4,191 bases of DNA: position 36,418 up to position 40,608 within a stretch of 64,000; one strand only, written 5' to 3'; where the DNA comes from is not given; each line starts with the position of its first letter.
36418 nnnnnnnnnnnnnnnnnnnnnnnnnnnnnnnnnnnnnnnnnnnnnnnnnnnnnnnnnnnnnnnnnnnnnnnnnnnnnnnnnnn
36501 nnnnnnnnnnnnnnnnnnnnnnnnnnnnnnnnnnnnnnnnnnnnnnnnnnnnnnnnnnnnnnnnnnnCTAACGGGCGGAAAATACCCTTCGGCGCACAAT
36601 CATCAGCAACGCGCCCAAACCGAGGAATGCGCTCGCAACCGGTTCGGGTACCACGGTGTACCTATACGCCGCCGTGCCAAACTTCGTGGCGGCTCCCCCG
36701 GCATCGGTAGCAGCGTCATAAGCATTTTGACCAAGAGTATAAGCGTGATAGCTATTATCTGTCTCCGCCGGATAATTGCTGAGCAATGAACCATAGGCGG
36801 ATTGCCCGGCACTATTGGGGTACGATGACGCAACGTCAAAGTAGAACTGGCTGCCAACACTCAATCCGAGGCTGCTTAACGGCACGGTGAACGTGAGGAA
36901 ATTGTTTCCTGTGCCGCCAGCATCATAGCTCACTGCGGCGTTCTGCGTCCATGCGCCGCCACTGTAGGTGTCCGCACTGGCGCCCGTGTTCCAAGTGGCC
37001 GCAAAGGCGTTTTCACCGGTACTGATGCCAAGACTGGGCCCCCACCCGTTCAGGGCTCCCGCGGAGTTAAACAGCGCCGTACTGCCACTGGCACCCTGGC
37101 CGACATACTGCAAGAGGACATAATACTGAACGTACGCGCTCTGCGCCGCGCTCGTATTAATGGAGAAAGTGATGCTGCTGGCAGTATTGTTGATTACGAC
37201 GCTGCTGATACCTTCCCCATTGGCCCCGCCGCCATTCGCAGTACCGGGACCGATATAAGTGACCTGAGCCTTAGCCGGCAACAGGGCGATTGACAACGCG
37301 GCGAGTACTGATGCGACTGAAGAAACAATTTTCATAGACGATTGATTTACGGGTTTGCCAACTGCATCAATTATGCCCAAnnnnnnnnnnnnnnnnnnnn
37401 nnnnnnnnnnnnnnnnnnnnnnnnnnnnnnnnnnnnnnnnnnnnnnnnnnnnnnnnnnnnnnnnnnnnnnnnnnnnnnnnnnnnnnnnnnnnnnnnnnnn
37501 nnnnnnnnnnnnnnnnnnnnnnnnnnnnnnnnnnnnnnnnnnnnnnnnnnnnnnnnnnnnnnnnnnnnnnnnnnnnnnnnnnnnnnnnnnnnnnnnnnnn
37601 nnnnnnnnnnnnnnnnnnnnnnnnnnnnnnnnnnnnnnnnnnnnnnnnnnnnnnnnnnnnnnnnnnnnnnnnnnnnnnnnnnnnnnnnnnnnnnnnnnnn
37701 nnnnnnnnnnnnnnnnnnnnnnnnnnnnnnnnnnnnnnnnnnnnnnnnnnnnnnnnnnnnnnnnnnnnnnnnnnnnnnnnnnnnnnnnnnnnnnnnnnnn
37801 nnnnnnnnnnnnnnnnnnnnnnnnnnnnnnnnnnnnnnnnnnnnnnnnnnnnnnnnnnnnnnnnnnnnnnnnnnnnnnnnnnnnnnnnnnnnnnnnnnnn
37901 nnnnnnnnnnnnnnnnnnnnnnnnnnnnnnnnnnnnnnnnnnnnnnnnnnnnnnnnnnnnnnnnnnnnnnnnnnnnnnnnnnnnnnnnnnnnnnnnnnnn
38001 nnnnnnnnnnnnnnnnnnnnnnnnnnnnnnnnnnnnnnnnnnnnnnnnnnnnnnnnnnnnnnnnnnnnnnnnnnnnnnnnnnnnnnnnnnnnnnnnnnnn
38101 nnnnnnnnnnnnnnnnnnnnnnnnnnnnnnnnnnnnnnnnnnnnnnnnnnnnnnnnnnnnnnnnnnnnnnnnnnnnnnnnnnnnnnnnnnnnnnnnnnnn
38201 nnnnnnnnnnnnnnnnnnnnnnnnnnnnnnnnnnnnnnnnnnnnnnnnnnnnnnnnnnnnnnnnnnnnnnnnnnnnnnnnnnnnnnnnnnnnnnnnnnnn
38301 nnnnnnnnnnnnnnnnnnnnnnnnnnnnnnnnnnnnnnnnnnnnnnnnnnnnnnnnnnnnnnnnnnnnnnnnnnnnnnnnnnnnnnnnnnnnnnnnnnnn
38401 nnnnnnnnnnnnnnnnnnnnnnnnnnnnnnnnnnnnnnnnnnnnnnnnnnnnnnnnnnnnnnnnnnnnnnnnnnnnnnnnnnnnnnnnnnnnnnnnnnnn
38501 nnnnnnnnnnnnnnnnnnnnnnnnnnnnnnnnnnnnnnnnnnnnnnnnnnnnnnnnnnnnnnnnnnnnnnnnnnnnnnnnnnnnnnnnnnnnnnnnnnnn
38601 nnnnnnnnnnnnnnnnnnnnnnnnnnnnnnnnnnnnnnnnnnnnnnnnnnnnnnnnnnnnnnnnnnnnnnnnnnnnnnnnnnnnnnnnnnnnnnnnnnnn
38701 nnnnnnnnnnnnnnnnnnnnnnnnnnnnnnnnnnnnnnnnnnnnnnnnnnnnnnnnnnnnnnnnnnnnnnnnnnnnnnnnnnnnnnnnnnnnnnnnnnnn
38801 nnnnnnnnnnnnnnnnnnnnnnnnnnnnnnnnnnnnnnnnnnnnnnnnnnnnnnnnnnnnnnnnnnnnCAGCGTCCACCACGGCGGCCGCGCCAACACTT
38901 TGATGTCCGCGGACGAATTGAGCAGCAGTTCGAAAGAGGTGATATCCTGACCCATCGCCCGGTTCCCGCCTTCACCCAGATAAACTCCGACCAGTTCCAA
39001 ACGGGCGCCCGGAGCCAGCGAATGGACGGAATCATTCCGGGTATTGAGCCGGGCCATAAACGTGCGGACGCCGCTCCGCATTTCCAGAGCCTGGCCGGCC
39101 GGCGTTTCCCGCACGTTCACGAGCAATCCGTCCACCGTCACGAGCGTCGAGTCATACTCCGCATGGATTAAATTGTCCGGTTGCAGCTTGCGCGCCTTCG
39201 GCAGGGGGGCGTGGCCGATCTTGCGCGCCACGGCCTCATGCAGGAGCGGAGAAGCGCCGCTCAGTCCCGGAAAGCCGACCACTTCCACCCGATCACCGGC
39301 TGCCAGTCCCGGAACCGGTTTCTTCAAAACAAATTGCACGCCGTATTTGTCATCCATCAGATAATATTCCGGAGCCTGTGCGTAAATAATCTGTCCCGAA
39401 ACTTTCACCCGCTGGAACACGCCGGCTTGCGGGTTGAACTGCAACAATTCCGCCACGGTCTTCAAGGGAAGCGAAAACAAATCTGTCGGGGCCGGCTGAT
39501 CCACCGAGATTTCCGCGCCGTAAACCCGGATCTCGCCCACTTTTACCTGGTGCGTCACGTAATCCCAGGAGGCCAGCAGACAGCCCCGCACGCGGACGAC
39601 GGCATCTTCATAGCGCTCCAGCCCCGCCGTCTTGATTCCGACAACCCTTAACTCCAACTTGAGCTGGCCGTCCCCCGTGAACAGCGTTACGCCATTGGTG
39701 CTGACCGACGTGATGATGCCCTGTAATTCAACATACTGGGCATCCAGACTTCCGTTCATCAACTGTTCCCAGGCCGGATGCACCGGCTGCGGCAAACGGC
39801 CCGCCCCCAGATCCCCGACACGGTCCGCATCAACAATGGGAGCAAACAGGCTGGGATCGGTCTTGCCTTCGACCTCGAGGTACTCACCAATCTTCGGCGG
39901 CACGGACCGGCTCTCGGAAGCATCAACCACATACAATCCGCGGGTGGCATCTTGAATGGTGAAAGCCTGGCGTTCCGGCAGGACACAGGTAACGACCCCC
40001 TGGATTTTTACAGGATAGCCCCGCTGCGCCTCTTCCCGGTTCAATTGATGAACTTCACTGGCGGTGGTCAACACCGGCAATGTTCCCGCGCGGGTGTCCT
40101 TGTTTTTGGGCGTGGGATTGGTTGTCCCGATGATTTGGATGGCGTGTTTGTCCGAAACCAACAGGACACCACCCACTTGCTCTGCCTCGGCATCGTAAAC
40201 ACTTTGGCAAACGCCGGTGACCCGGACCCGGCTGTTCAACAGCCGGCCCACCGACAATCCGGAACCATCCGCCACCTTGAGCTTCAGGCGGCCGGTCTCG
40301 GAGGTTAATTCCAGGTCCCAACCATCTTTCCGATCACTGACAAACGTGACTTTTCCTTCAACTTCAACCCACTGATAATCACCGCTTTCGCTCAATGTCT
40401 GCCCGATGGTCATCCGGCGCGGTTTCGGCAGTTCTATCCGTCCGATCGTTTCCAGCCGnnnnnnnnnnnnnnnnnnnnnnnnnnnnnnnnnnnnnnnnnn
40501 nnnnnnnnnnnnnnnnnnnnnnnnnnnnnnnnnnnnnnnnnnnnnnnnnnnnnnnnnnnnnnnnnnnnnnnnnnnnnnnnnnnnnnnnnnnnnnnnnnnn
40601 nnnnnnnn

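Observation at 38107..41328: Giant sensor kinase whose ~800-aa outer region combines PA14-like segments in permuted order with reiterated OB-like modules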

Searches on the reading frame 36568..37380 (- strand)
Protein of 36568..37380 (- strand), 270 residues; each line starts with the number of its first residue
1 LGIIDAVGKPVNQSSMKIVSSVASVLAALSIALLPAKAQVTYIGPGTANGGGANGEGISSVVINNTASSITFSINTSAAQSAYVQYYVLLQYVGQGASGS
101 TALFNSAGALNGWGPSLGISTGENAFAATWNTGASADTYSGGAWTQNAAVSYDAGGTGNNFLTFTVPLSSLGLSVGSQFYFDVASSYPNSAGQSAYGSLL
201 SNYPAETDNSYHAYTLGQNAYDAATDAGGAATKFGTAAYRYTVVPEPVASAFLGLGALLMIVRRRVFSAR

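Call 16: search_protein_families(library=pfam, max_evalue=0.001, proteins=[window:36568-37380:-])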
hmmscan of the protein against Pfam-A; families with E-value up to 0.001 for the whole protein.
window:36568-37380:- (270 aa): 0 families

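Call 66: search_protein_families(library=pfam, max_evalue=10, proteins=[window:36568-37380:-])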
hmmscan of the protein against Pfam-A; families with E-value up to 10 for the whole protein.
window:36568-37380:- (270 aa): 1 family
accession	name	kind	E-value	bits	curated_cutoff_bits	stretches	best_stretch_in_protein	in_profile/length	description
PF07589.16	PEP-CTERM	-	0.68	10.6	20.7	1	244-265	2-24/24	PEP-CTERM motif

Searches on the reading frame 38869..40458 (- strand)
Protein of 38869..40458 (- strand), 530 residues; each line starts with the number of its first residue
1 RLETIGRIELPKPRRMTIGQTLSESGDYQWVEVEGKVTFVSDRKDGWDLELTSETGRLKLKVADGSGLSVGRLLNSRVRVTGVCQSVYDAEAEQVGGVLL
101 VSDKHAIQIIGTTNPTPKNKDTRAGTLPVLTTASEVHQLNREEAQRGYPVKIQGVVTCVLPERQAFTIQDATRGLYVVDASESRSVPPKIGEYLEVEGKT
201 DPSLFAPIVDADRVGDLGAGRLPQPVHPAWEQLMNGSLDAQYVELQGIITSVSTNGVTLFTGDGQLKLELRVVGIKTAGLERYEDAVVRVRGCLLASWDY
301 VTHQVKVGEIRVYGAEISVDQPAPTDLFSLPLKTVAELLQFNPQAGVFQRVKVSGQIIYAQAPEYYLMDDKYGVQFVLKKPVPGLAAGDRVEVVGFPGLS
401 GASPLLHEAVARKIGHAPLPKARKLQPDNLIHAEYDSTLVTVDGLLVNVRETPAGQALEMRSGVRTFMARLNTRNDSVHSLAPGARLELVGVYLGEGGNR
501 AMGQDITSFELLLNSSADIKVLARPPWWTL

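Call 48: search_solved_structures(query=window:38869-40458:-, max_evalue=10, show_alignments=2)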
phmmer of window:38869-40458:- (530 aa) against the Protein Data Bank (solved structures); distinct sequences matched with E-value up to 10: 1.
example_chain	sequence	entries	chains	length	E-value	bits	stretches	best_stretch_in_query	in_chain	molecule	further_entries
4paf_A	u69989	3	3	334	0.26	13.1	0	294-362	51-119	TRAP dicarboxylate transporter, DctP subunit, putative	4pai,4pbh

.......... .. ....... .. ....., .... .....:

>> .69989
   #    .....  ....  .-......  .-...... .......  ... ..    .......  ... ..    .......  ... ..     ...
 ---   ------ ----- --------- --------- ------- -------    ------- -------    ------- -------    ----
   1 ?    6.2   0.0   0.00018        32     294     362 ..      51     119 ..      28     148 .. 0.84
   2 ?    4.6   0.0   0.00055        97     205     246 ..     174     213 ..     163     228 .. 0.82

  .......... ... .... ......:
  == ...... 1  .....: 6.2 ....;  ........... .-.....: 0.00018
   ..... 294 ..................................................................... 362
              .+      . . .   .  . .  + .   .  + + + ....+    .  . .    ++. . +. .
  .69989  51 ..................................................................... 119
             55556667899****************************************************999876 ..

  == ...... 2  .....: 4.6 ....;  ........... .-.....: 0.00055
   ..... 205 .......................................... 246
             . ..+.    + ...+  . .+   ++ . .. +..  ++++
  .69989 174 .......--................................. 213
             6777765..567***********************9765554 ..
